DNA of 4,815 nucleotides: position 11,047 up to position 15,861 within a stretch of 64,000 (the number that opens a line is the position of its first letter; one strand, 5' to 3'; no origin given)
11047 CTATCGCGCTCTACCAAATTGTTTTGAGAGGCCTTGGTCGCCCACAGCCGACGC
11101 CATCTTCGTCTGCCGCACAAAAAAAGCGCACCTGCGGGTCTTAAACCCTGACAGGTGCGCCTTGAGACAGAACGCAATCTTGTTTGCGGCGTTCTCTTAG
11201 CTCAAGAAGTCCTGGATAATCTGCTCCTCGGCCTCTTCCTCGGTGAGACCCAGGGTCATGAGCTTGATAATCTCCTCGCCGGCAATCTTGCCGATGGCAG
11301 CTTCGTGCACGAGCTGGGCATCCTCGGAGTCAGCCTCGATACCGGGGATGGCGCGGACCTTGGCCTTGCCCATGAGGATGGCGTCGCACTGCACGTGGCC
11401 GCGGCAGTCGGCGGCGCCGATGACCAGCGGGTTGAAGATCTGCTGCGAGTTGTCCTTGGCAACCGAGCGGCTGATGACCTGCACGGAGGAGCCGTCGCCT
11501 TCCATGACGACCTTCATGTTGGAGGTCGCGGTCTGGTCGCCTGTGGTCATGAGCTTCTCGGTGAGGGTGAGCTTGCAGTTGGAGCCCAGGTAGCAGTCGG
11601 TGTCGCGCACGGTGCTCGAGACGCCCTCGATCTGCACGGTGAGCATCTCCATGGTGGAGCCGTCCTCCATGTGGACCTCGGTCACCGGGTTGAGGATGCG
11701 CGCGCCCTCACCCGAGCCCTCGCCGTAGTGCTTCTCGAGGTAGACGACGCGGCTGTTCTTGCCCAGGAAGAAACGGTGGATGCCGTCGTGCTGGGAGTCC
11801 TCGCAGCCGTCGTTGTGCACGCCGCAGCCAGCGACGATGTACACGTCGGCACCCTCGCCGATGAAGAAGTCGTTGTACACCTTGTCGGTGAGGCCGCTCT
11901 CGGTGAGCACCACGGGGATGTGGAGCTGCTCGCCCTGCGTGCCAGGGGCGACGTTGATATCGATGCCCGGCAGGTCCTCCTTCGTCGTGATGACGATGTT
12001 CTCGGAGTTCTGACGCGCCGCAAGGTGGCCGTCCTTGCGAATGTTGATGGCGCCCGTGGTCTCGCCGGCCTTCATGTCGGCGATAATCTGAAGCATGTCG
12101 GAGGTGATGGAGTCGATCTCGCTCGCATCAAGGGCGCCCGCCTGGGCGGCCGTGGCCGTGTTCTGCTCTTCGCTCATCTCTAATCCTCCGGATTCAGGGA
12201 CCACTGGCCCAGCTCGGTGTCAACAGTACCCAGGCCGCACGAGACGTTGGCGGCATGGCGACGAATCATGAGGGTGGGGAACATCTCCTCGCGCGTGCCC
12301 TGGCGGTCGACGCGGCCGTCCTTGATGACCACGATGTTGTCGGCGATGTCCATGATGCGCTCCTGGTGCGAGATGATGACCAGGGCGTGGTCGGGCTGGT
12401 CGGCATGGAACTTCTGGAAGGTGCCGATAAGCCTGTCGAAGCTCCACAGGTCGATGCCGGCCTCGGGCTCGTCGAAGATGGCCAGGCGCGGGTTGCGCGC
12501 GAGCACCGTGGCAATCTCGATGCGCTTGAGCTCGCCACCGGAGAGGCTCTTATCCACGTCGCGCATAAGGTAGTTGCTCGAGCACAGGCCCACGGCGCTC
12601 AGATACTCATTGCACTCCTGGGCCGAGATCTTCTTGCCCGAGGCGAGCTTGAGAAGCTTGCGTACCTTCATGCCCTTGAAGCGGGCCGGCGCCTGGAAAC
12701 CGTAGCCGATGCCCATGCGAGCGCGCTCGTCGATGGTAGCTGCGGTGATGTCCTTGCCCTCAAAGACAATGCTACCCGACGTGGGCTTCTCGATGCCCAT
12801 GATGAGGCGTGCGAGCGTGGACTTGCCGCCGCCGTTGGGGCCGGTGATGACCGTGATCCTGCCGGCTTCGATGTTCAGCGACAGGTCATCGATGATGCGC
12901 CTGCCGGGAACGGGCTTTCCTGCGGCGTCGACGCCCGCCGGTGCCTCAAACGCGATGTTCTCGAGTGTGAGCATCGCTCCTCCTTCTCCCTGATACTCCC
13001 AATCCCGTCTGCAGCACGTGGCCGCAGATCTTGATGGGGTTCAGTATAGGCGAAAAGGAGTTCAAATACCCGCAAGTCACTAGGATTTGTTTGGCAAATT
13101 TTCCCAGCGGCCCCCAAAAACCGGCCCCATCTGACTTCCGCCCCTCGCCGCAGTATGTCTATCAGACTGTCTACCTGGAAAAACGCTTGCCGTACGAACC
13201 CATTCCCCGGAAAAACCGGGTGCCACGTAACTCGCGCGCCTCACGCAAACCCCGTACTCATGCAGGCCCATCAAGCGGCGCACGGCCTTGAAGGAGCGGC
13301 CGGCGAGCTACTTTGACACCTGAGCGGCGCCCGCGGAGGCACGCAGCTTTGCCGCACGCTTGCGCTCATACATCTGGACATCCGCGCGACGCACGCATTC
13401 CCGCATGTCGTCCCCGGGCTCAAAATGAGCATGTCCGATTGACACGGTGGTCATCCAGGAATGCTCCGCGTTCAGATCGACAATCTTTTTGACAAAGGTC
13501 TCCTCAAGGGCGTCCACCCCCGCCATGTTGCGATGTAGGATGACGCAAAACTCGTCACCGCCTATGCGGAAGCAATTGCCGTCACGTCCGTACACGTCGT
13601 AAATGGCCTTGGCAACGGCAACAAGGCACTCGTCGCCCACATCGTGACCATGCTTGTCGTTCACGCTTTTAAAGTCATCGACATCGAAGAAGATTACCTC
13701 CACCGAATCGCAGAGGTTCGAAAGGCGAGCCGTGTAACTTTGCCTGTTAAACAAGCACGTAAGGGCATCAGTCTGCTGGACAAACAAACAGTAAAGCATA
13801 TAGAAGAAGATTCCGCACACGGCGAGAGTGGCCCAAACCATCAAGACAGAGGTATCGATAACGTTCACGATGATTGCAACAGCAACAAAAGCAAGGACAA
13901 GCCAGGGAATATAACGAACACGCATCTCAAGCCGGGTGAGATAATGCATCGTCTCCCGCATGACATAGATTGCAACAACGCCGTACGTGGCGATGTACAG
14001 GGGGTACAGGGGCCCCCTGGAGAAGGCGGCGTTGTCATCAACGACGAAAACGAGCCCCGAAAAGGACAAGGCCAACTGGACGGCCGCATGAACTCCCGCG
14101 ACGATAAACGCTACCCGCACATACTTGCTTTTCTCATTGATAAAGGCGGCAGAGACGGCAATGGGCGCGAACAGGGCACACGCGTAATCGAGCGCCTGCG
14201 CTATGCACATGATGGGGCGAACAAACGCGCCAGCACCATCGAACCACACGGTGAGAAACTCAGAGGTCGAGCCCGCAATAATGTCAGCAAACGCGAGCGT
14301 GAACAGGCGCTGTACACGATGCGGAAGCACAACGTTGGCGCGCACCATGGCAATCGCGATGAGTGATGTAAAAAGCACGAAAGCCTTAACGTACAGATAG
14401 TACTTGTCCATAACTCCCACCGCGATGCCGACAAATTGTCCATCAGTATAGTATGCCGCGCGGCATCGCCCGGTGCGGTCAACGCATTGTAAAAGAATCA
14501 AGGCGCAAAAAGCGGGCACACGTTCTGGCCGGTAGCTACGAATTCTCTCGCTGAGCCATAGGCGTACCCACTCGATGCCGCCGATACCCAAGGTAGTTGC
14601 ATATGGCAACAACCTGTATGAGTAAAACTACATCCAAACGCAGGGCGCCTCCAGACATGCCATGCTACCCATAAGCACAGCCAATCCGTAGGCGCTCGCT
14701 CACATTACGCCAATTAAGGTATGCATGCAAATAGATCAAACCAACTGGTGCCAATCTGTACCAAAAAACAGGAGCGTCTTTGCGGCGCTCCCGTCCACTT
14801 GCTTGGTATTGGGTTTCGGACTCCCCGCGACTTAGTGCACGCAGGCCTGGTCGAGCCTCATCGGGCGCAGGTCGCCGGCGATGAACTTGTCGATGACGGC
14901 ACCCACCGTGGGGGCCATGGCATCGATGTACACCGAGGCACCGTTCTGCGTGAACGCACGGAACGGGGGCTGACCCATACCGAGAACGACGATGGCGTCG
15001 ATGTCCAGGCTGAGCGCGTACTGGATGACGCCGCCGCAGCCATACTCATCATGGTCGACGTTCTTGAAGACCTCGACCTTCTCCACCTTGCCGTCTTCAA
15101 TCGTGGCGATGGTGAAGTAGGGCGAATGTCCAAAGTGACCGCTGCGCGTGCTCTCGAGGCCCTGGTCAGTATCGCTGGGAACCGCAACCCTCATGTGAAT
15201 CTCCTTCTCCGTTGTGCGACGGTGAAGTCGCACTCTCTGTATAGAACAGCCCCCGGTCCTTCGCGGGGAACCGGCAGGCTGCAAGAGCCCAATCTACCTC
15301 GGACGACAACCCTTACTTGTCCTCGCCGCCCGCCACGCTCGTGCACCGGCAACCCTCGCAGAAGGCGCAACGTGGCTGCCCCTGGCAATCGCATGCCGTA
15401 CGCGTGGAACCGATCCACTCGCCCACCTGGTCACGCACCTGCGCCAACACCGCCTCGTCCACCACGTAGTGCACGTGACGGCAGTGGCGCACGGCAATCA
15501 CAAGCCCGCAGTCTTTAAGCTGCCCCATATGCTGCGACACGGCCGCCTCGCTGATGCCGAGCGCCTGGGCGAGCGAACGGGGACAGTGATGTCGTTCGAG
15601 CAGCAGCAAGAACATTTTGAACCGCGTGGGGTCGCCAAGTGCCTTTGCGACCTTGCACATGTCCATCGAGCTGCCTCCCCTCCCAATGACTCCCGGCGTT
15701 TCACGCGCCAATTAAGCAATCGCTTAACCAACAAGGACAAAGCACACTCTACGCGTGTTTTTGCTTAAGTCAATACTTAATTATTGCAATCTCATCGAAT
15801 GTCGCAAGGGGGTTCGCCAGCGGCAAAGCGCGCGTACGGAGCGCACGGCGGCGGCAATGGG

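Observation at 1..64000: Archipelago of membrane-LuxR sensor / Tat-exported flavoenzyme modules: 8 regulators and 10 reductases in one window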

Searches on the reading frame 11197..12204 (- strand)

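Call 7: search_protein_families(library=pfam, proteins=[window:11197-12204:-], max_evalue=0.001)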
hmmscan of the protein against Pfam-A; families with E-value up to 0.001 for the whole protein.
window:11197-12204:- (335 aa): 1 family
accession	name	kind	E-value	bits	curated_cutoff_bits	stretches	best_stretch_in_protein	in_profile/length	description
PF01458.23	SUFBD_core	-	3.7e-25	89.2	27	1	115-333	18-232/232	SUF system FeS cluster assembly, SufBD core domain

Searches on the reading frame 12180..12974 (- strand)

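Call 7: search_protein_families(library=pfam, proteins=[window:12180-12974:-], max_evalue=0.001)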
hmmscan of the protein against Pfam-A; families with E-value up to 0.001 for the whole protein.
window:12180-12974:- (264 aa): 5 families
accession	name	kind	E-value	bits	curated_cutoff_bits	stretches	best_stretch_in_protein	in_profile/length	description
PF00005.33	ABC_tran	-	6.5e-30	104.9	25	1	29-171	2-136/137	ABC transporter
PF13304.12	AAA_21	-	1.6e-08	35.4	27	0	40-90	1-71/304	AAA domain, putative AbiEii toxin, Type IV TA system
PF02463.25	SMC_N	-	1.2e-06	28.6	40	0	112-218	114-212/220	RecF/RecN/SMC N terminal domain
PF13476.12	AAA_23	-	0.00033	21.8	27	1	27-56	9-37/201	AAA domain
PF09818.15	ABC_ATPase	-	0.00074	19.1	23.2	0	6-57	51-98/283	P-loop domain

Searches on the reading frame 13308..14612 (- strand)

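Call 7: search_protein_families(library=pfam, proteins=[window:13308-14612:-], max_evalue=0.001)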
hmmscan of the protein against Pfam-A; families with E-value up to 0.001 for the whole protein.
window:13308-14612:- (434 aa): 1 family
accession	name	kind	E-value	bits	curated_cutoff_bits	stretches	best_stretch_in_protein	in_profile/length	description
PF00990.26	GGDEF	-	9.7e-29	100.6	23.8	1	280-421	2-158/161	Diguanylate cyclase, GGDEF domain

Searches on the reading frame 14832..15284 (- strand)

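Call 7: search_protein_families(library=pfam, proteins=[window:14832-15284:-], max_evalue=0.001)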
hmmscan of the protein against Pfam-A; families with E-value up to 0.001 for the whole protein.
window:14832-15284:- (150 aa): 1 family
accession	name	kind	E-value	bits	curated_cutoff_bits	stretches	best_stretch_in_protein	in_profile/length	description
PF02579.22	Nitro_FeMo-Co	-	3.8e-16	59.6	26.3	1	44-135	2-93/94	Dinitrogenase iron-molybdenum cofactor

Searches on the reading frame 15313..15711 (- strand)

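Call 7: search_protein_families(library=pfam, proteins=[window:15313-15711:-], max_evalue=0.001)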
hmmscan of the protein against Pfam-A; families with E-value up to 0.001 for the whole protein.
window:15313-15711:- (132 aa): 5 families
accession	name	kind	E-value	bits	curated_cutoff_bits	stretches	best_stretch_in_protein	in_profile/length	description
PF01022.26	HTH_5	-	4.5e-11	42.9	22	1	27-72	1-46/47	Bacterial regulatory protein, arsR family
PF12840.13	HTH_20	-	3.3e-05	24.2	27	1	25-71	1-48/51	Helix-turn-helix domain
PF13412.12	HTH_24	-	8.3e-05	22.5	21.9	1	42-71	18-47/48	Winged helix-turn-helix DNA-binding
PF18024.7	HTH_50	-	0.00044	20.3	27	0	33-62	15-44/50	Helix-turn-helix domain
PF08279.18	HTH_11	-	0.00096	19.4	25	0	44-72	18-46/55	HTH domain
